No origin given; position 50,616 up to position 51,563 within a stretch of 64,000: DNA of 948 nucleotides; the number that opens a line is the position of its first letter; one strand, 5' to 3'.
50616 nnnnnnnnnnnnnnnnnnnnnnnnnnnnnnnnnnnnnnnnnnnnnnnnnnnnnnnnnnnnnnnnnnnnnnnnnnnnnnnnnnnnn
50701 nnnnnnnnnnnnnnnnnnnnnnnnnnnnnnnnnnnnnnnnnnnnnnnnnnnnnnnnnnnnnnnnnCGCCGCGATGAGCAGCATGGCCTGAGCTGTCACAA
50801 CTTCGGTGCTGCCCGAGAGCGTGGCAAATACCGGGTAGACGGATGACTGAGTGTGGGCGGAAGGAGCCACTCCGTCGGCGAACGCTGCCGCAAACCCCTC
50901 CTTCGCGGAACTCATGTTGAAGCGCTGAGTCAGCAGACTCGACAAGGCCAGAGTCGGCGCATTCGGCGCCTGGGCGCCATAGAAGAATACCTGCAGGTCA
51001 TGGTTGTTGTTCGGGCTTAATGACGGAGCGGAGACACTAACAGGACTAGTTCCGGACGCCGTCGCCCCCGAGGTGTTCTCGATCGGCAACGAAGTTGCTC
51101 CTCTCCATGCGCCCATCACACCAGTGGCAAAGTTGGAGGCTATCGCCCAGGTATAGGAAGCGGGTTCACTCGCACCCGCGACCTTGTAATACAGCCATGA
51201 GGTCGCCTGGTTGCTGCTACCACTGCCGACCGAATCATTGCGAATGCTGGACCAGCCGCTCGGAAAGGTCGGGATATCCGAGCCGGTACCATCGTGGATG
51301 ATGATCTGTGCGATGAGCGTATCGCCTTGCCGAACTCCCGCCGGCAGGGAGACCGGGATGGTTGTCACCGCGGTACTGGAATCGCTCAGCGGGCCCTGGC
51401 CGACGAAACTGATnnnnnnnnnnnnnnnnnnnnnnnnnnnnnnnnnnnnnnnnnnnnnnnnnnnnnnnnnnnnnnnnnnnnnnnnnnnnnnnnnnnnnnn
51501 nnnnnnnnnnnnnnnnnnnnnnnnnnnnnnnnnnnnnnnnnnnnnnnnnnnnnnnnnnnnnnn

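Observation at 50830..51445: Uncharacterised ~200-aa domain shared by an S53 peptidase and a tandem-repeat secreted protein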

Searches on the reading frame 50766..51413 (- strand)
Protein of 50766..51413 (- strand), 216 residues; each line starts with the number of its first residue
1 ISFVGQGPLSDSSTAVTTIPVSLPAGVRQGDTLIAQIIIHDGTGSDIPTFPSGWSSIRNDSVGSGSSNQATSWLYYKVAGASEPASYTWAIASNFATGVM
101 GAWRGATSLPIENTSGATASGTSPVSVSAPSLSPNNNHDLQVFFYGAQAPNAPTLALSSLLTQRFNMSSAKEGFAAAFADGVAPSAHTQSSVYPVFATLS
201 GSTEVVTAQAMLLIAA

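Call 6: search_protein_families(library=pfam, proteins=[window:50766-51413:-], max_evalue=1)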
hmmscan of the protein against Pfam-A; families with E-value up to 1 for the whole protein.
window:50766-51413:- (216 aa): 0 families

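Call 7: search_protein_families(library=ncbifam, proteins=[window:50766-51413:-], max_evalue=1)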
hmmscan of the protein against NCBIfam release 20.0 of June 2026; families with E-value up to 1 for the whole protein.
window:50766-51413:- (216 aa): 0 families

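Call 8: find_homologous_proteins(query=window:50766-51413:-, max_evalue=0.001)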
Query window:50766-51413:- (216 aa): 50 proteins with E <= 0.001 among 734 candidates.
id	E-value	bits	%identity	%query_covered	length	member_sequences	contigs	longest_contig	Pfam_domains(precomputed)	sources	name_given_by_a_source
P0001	2.7e-80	287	63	100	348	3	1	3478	-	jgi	jgi:hypothetical protein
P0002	3.4e-70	254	54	99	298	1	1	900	-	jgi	jgi:hypothetical protein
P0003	4.2e-69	250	62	96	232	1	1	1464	-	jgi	jgi:hypothetical protein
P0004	2.8e-67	244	58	95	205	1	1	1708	-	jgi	jgi:hypothetical protein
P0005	3.8e-67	244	55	100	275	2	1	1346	-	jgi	jgi:hypothetical protein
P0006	4.2e-67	244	65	83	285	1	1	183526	-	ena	-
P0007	8.0e-66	240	57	96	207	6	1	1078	-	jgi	jgi:hypothetical protein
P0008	6.9e-65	237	61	92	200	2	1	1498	-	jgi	jgi:hypothetical protein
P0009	2.3e-64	235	56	95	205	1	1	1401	-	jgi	-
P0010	4.7e-64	234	54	98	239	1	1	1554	-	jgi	jgi:hypothetical protein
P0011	5.6e-64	234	54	100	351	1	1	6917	-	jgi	jgi:hypothetical protein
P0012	9.5e-64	233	54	99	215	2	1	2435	-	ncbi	-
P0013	1.3e-63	232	54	99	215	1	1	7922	-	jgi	-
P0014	1.6e-63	232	55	94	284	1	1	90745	-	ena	-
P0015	2.9e-62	228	53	99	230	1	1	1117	-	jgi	jgi:hypothetical protein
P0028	2.3e-56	209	52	86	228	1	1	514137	-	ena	-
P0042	1.4e-44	170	47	91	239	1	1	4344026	-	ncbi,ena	-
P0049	1.1e-6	47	40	41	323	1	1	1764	-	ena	-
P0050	7.5e-6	44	45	41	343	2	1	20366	PF18962.8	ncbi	ncbi:MAG: T9SS type A sorting domain-containing protein [Bacteroidota bacterium]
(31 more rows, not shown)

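Call 9: search_solved_structures(query=window:50766-51413:-, max_evalue=10)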
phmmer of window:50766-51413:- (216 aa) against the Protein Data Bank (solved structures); distinct sequences matched with E-value up to 10: 0.

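Call 14: search_protein_families(library=phrogs, proteins=[window:50766-51413:-, P0049, P0050], max_evalue=1)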
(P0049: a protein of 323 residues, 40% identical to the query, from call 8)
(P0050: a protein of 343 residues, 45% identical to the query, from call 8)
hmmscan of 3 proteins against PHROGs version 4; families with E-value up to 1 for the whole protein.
window:50766-51413:- (216 aa): 2 families
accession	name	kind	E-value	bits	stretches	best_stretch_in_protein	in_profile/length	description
phrog_3329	-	unknown function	2.6e-09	37.2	1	4-90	216-303/440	-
phrog_13624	-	other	1.3e-05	24.9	1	11-122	16-122/651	hydrolase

P0049 (323 aa): 2 families
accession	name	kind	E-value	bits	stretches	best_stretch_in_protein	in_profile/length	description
phrog_3329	-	unknown function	2e-08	34.4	1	18-99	226-305/440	-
phrog_6857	-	unknown function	0.14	11.5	1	32-95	543-605/855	-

P0050 (343 aa): 3 families
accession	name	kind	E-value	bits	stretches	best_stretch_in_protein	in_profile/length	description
phrog_3329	-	unknown function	9.2e-11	42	1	15-126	204-312/440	-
phrog_13624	-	other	0.0015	18.1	1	34-231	16-207/651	hydrolase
phrog_9969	-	transcription regulation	0.13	13.4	0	36-57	9-30/71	transcriptional regulator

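Call 15: search_protein_families(library=pfam, alignment_id=A1, max_evalue=0.1)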
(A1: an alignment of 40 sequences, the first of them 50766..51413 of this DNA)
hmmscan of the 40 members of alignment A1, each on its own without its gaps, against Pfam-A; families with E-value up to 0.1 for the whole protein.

A. member 1, window:50766-51413:- (216 aa): 0 families

B. families by the number of members that match (of 40 scanned): 14 families
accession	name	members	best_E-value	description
PF13415.12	Kelch_3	2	4.4e-06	Galactose oxidase, central domain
PF01344.31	Kelch_1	2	0.0006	Kelch motif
PF13418.12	Kelch_4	2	0.00068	Galactose oxidase, central domain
PF13964.12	Kelch_6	2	0.0016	Kelch motif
PF07646.21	Kelch_2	2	0.0018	Kelch motif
PF18962.6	Por_Secre_tail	1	8.6e-14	Secretion system C-terminal sorting domain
PF13585.12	CHU_C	1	0.00092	CHU_C Type IX secretion signal domain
PF22073.2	Cep192_D4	1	0.0022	Cep192 domain 4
PF11589.14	DUF3244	1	0.0049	Domain of unknown function (DUF3244)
PF07878.17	RHH_5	1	0.01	CopG-like RHH_1 or ribbon-helix-helix domain, RHH_5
PF22544.2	HYDIN_VesB_CFA65-like_Ig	1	0.056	HYDIN/CFA65/VesB-like, Ig-like domain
PF23587.1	SH3_KALRN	1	0.061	Kalirin, SH3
PF25546.1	DUF7925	1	0.078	Domain of unknown function (DUF7925)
PF01957.25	NfeD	1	0.083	NfeD-like C-terminal, partner-binding domain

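Call 18: find_encoding_contigs(protein=P0042, flank=8000, max_places=3)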
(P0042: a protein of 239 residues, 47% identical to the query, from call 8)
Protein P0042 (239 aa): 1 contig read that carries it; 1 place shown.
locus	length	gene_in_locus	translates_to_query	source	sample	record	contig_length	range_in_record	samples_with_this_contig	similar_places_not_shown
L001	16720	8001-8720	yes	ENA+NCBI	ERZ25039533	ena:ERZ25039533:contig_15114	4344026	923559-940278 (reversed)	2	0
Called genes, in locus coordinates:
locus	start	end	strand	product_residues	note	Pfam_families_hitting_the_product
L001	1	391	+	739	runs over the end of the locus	PF18072:FGAR-AT_linker, PF00586:AIRS, PF02769:AIRS_C, PF00586:AIRS, PF02769:AIRS_C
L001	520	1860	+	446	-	PF13230:GATase_4 (weak), PF13522:GATase_6, PF13537:GATase_7, PF00156:Pribosyltran (weak)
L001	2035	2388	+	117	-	PF01724:DUF29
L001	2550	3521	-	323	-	-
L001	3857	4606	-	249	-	PF00106:adh_short, PF08659:KR, PF13561:adh_short_C2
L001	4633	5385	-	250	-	PF00106:adh_short, PF08659:KR, PF13561:adh_short_C2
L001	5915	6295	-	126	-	PF00903:Glyoxalase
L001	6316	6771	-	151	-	PF00903:Glyoxalase, PF22677:Ble-like_N (weak)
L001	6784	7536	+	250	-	PF02311:AraC_binding, PF07883:Cupin_2 (weak), PF00165:HTH_AraC (faint), PF12833:HTH_18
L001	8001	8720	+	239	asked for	-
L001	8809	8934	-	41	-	-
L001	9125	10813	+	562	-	PF17957:Big_7 (weak)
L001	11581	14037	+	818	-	-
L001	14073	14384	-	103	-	-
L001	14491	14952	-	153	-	-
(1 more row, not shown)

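Call 19: find_encoding_contigs(protein=P0028, flank=8000, max_places=3)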
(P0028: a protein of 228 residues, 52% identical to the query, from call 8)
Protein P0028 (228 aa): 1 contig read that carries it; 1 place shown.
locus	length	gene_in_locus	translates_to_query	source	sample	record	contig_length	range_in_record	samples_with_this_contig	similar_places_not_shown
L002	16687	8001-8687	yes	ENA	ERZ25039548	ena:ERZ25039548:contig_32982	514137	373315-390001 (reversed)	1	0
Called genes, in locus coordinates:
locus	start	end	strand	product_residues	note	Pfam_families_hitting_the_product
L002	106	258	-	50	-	PF00471:Ribosomal_L33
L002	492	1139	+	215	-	-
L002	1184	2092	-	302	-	-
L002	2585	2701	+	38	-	-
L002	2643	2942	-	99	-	PF03400:DDE_Tnp_IS1 (weak)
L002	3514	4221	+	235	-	-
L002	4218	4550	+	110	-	-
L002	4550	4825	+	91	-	-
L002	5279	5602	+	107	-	PF13560:HTH_31 (weak), PF01381:HTH_3 (weak)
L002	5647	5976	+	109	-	-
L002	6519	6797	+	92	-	-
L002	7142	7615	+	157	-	PF07885:Ion_trans_2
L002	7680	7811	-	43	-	-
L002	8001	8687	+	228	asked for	-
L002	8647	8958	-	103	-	-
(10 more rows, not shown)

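Call 20: predict_structure(alignment_id=A1)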
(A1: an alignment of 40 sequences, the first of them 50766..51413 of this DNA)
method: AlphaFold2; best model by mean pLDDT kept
length: 216 residues; sequences in the alignment: 40
mean_pLDDT: 95.2   pTM: 0.91
mean pLDDT of the five models: 95.2, 93.7, 93.6, 92.8, 90.5
residues with pLDDT >= 90: 199; 70-90: 16; 50-70: 1; < 50: 0
segments of 3 or more residues with pLDDT < 50: none
pLDDT, mean of each block of 10 residues (from residue 1): 95 96 97 98 96 97 86 98 98 97 94 93 93 95 97 96 96 95 96 94 93 96
secondary structure, 60 per line:
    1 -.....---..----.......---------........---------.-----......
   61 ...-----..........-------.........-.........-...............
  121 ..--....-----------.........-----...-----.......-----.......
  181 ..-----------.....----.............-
elements in order: E2-6 E16-22 E32-39 E55-63 E69-78 E86-94 E96-104 E106-122 E125-128 E140-148 E154-156 E162-168 E174-182 E194-198 E203-215

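Call 22: search_protein_representatives(alignment_id=A1)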
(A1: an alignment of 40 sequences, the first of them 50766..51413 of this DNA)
Query: 40 sequences, 336 profile positions. Proteins with E-value up to 0.001 (for the whole library): 9244; up to 1e-10: 3518; up to 1e-30: 206. The best 150 are listed.
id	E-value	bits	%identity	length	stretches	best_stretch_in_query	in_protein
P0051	0.0e+00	1097.5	-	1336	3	20-255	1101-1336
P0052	0.0e+00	1033.3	-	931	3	19-256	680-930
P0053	7.0e-296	995.2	-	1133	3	19-259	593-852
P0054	1.8e-224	760.4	-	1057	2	29-289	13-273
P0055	3.2e-219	743.1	-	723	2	16-257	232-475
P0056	1.1e-212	721.6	-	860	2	31-256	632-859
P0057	1.6e-206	701.4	-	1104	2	24-284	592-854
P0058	3.8e-198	673.8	-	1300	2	18-256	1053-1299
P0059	7.7e-192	653.1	-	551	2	19-261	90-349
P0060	3.9e-180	614.7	-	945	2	19-257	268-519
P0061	2.2e-136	470.8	-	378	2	15-256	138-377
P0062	6.1e-135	466.1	-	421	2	15-257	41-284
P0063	4.0e-128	443.7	-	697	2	19-259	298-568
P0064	4.9e-124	430.2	-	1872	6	25-256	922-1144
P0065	3.7e-112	391.2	-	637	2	15-258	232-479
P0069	7.6e-97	340.8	-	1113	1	20-273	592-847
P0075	2.3e-87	309.7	-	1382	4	58-238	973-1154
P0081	8.8e-71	255.1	-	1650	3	19-212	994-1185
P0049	1.2e-69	251.4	-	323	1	41-329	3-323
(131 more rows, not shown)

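Call 25: fold_search(model_id=the predicted structure, library=pdb)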
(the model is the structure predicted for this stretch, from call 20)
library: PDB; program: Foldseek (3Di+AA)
matches with E <= 10: 685; with E <= 0.001: 0
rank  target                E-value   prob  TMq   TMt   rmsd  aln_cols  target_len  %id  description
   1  9eva_D                5.7e-03  0.54  0.28  0.12  18.2       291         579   10  3DFlex refinement of the CryoEM structure of DeCLIC nanodisc with 10mM calcium (released 2025-04-09)
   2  7vrp_J                5.7e-03  0.07  0.13  0.08  25.1       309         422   10  Structure of infectious bursal disease virus Gx strain (released 2022-03-30)
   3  9ev1_A                8.4e-03  0.63  0.30  0.12  18.0       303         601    9  3DFlex refinement of the CryoEM structure of DeCLIC nanodisc with 10mM EDTA in sym-like state (released 2025-04-09)
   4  6q5u_L                1.6e-02  0.25  0.24  0.17  15.9       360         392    8  High resolution electron cryo-microscopy structure of the bacteriophage PR772 (released 2019-06-19)
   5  6q5u_D                2.1e-02  0.35  0.26  0.18  14.1       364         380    8  High resolution electron cryo-microscopy structure of the bacteriophage PR772 (released 2019-06-19)
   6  7vrn_B                2.1e-02  0.06  0.13  0.08  24.2       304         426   11  Structure of infectious bursal disease virus Gt strain (released 2022-03-30)
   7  9fth_A                2.2e-02  0.30  0.27  0.12  19.7       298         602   11  Open conformation of the pentameric ligand-gated ion channel, DeCLIC at pH 5 with 10mM Ca2+ (released 2024-09-11)
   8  1sfn_A                2.4e-02  0.35  0.29  0.27  13.6       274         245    9  Crystal structure of protein DR1152 from Deinococcus radiodurans R1, Pfam DUF861 (released 2004-06-22)
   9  1hqn_A                2.7e-02  0.33  0.29  0.20  13.4       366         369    8  THE SELENOMETHIONINE DERIVATIVE OF P3, THE MAJOR COAT PROTEIN OF THE LIPID-CONTAINING BACTERIOPHAGE PRD1. (released 2001-01-17)
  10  7ook_A                2.9e-02  0.38  0.30  0.20  13.2       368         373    8  Bacteriophage PRD1 Major Capsid Protein P3 in complex with CPZ (released 2022-06-08)
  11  7vrp_F                3.2e-02  0.08  0.18  0.11  24.1       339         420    8  Structure of infectious bursal disease virus Gx strain (released 2022-03-30)
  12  6q5u_H                3.6e-02  0.23  0.26  0.18  15.2       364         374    8  High resolution electron cryo-microscopy structure of the bacteriophage PR772 (released 2019-06-19)
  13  6an3                  3.6e-02  0.16  0.24  0.19  15.3       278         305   10  Crystal structure of H172A-peptidylglycine alpha-hydroxylating monooxygenase (PHM) mutant soaked with peptide (no CuH bo (released 2018-07-18)
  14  1hqn_B                4.2e-02  0.25  0.27  0.19  14.4       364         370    8  THE SELENOMETHIONINE DERIVATIVE OF P3, THE MAJOR COAT PROTEIN OF THE LIPID-CONTAINING BACTERIOPHAGE PRD1. (released 2001-01-17)
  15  6ay0                  4.2e-02  0.18  0.24  0.19  16.7       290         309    8  Crystal structure of H108A peptidylglycine alpha-hydroxylating monooxygenase (PHM) soaked with peptide (released 2018-07-18)
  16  1cjd_A                4.5e-02  0.23  0.27  0.19  15.3       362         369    9  THE BACTERIOPHAGE PRD1 COAT PROTEIN, P3, IS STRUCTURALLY SIMILAR TO HUMAN ADENOVIRUS HEXON (released 1999-09-20)
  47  1hx6_B                1.3e-01  0.14  0.26  0.18  14.2       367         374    8  P3, THE MAJOR COAT PROTEIN OF THE LIPID-CONTAINING BACTERIOPHAGE PRD1. (released 2001-01-24)
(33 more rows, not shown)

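Call 26: search_protein_families(library=pfam, proteins=[P0051, P0052, P0053, P0054, P0057, P0058, P0060, P0063, P0069], max_evalue=0.001)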
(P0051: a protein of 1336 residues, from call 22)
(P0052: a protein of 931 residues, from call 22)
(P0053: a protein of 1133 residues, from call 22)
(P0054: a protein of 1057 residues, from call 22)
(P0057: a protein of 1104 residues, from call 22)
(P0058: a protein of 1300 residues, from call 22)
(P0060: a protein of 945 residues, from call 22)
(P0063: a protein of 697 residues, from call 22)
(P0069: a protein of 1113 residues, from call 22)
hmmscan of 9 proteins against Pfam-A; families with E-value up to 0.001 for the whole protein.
P0051 (1336 aa): 1 family
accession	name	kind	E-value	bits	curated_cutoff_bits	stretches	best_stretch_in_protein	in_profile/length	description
PF09286.16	Pro-kuma_activ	-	6e-29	101.6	23.5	1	58-190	4-142/143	Pro-kumamolisin, activation domain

P0052 (931 aa): 0 families

P0053 (1133 aa): 0 families

P0054 (1057 aa): 0 families

P0057 (1104 aa): 0 families

P0058 (1300 aa): 1 family
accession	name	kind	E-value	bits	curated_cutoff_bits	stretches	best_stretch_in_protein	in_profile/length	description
PF02415.23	Chlam_PMP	-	1.8e-13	49.6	20.6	0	145-161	1-17/19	Chlamydia polymorphic membrane protein (Chlamydia_PMP) repeat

P0060 (945 aa): 0 families

P0063 (697 aa): 0 families

P0069 (1113 aa): 4 families
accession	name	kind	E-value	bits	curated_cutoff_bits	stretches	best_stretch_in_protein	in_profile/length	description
PF09286.16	Pro-kuma_activ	-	4e-27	95.7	23.5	1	46-180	2-142/143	Pro-kumamolisin, activation domain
PF22067.2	Cep192_D3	-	2e-09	37.9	27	1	918-985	8-72/99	Cep192 domain 3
PF22544.2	HYDIN_VesB_CFA65-like_Ig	-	2.3e-09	37.8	25.5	1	916-1009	7-99/100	HYDIN/CFA65/VesB-like, Ig-like domain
PF15780.11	ASH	-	1.9e-07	31.6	27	1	915-1001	10-96/98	Abnormal spindle-like microcephaly-assoc'd, ASPM-SPD-2-Hydin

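Call 29: search_dna_similar(query=window:50766-51413:-, collection=phages, mode=protein, max_evalue=0.01, max_rows=30)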
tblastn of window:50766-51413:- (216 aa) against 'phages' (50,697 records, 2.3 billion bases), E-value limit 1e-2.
Records with a match: 4; places in all: 4; records where one place covers at least 80% of the query: 0.
Best place of each record, by identity: <60% 4.
By first word of the organism name: Gordonia 3; Rhodococcus 1.
By host as written in the record: Gordonia rubripertincta 2; Rhodococcus equi NRRL B-16538 1; Gordonia rubripertincta NRRL B-16540 1.
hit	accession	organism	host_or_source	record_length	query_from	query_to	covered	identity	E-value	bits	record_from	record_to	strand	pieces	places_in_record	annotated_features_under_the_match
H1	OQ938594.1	Rhodococcus phage Jflix2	Rhodococcus equi NRRL B-16538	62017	1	85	39%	37.6%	4e-4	46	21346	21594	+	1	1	21: minor tail protein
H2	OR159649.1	Gordonia phage Jamzy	Gordonia rubripertincta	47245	12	88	36%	39.0%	2e-3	44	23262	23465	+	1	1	32: hypothetical protein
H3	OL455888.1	Gordonia phage GiKK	Gordonia rubripertincta NRRL B-16540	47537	12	88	36%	39.0%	2e-3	44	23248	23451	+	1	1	32: hypothetical protein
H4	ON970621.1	Gordonia phage Button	Gordonia rubripertincta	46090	12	88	36%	39.0%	2e-3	44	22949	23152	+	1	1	30: hypothetical protein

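Call 30: fold_search(model_id=the predicted structure, library=viral)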
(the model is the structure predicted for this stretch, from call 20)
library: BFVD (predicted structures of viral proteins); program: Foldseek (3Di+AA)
matches with E <= 10: 821; with E <= 0.001: 75
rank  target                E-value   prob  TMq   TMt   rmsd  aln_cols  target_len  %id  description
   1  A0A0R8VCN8            3.6e-11  1.00  0.76  0.27   3.1       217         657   22  (no name in the UniProt tables at hand)
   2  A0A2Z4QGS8            3.3e-10  1.00  0.79  0.73   3.4       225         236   22  (no name in the UniProt tables at hand)
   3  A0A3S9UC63            5.2e-10  1.00  0.77  0.74   3.7       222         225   20  (no name in the UniProt tables at hand)
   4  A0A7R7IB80            5.5e-10  1.00  0.71  0.76   3.3       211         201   19  (no name in the UniProt tables at hand)
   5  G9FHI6                5.5e-10  1.00  0.60  0.10  24.5       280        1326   17  (no name in the UniProt tables at hand)
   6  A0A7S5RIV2            3.3e-09  1.00  0.69  0.70   4.2       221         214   20  Uncharacterized protein [Rhizobium phage RHph_I1_6]
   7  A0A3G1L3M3            3.8e-09  1.00  0.67  0.60   5.3       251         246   19  Uncharacterized protein [Synechococcus phage S-CBWM1]
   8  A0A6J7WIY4            1.0e-08  1.00  0.68  0.65   4.3       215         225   26  Uncharacterized protein [uncultured Caudovirales phage]
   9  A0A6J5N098            3.9e-08  1.00  0.70  0.60   4.0       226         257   15  Uncharacterized protein [uncultured Caudovirales phage]
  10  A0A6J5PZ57            4.7e-08  1.00  0.69  0.65   4.3       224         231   15  Uncharacterized protein [uncultured Caudovirales phage]
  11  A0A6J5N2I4            5.2e-08  1.00  0.70  0.21   5.0       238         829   18  Uncharacterized protein [uncultured Caudovirales phage]
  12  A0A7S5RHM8            5.5e-08  1.00  0.66  0.49   4.0       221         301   18  (no name in the UniProt tables at hand)
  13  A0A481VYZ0            5.8e-08  1.00  0.75  0.20   3.7       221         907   18  (no name in the UniProt tables at hand)
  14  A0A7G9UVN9            6.1e-08  1.00  0.73  0.27   4.0       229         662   16  (no name in the UniProt tables at hand)
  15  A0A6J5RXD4            6.9e-08  1.00  0.77  0.34   3.5       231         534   12  Uncharacterized protein [uncultured Caudovirales phage]
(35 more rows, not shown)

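Call 32: get_annotated_region(hit=H1, flank=6000)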
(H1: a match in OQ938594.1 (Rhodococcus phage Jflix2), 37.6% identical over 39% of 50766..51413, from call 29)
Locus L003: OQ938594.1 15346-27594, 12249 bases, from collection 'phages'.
description: Rhodococcus phage Jflix2, complete genome.
organism: Rhodococcus phage Jflix2 (NCBI taxid 3049372)
taxonomy: Viruses; Duplodnaviria; Heunggongvirae; Uroviricota; Caudoviricetes
host: Rhodococcus equi NRRL B-16538; source: soil; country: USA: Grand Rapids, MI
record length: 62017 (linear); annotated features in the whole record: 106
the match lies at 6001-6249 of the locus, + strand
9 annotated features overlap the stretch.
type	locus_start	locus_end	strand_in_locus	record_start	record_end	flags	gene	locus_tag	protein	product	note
CDS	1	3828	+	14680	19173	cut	20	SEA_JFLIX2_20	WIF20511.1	tape measure protein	-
CDS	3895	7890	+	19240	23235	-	21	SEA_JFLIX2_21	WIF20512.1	minor tail protein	-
CDS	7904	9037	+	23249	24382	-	22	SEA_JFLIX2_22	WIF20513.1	minor tail protein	-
CDS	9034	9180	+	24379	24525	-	23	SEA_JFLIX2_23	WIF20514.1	hypothetical protein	-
CDS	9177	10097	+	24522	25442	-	24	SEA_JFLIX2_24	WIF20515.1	minor tail protein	-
CDS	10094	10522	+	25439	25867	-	25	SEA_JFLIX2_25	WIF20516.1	HNH endonuclease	-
CDS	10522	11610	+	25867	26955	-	26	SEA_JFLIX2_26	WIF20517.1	endolysin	-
CDS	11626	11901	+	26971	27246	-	27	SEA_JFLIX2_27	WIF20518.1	holin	-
CDS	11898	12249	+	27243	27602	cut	28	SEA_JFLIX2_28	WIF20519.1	membrane protein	-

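Call 33: search_protein_families(library=pfam, proteins=[L003:3895-7890:+, P0049, P0050, P0064, P0075, P0081], max_evalue=0.01)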
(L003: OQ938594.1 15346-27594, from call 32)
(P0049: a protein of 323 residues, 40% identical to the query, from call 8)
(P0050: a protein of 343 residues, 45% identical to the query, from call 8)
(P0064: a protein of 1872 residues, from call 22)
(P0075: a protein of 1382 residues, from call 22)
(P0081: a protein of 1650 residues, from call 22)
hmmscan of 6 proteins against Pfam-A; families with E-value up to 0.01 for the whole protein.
L003:3895-7890:+ (1331 aa): 0 families

P0049 (323 aa): 0 families

P0050 (343 aa): 3 families
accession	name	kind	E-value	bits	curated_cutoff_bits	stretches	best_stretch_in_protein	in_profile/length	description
PF18962.6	Por_Secre_tail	-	8.6e-14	52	27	1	267-341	2-74/75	Secretion system C-terminal sorting domain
PF13585.12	CHU_C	-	0.00092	19.7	27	1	277-331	18-72/86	CHU_C Type IX secretion signal domain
PF11589.14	DUF3244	-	0.0049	17.3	25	0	276-334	30-88/96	Domain of unknown function (DUF3244)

P0064 (1872 aa): 12 families
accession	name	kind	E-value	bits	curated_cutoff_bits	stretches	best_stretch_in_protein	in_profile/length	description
PF05345.18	He_PIG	-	3.8e-56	188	24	5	544-630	1-95/96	Putative Ig domain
PF17963.7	Big_9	-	2.1e-13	51.4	23.6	1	1450-1529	1-81/89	Bacterial Ig domain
PF18962.6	Por_Secre_tail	-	9.1e-06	26.3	27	1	1789-1858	2-67/75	Secretion system C-terminal sorting domain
PF00823.25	PPE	-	0.00014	22.4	26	0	1579-1606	12-39/165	PPE family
PF23140.1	Gp80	-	0.00041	21.1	27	0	317-368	70-120/128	Podophage GP4 fiber I protein gp80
PF19408.5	PKD_6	-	0.00048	20.9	25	0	397-426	16-45/82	PKD-like domain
PF16776.11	INPP5B_PH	-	0.0027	18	29.2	0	621-667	69-115/145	Type II inositol 1,4,5-trisphosphate 5-phosphatase PH domain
PF19692.4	DUF6193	-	0.0029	18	26.9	0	1125-1147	84-106/112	Family of unknown function (DUF6193)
PF24447.1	RE_BanI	-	0.0033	16.9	28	0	579-629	218-267/338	Type II restriction enzyme BanI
PF24806.1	DUF7706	-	0.0038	17.7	27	0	181-203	20-41/63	Family of unknown function (DUF7706)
PF07532.17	Big_4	-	0.005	16.8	22.1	0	298-338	11-54/59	Bacterial Ig-like domain (group 4)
PF01436.27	NHL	-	0.0051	17.2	20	0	885-897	3-15/28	NHL repeat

P0075 (1382 aa): 3 families
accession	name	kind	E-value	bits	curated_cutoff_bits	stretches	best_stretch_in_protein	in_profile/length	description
PF14873.11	BNR_assoc_N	-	8.9e-30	103.8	25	2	248-361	13-149/153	N-terminal domain of BNR-repeat neuraminidase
PF18962.6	Por_Secre_tail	-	1.5e-11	44.8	27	1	1307-1381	1-75/75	Secretion system C-terminal sorting domain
PF13585.12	CHU_C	-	0.00021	21.8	27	1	1313-1369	15-72/86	CHU_C Type IX secretion signal domain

P0081 (1650 aa): 2 families
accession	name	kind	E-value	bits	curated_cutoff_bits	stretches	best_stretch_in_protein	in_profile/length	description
PF13472.12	Lipase_GDSL_2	-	2.6e-13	51.3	32.9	1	408-698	1-178/178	GDSL-like Lipase/Acylhydrolase family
PF00657.28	Lipase_GDSL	-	9.8e-06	26.3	23.6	1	406-703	1-208/208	GDSL-like Lipase/Acylhydrolase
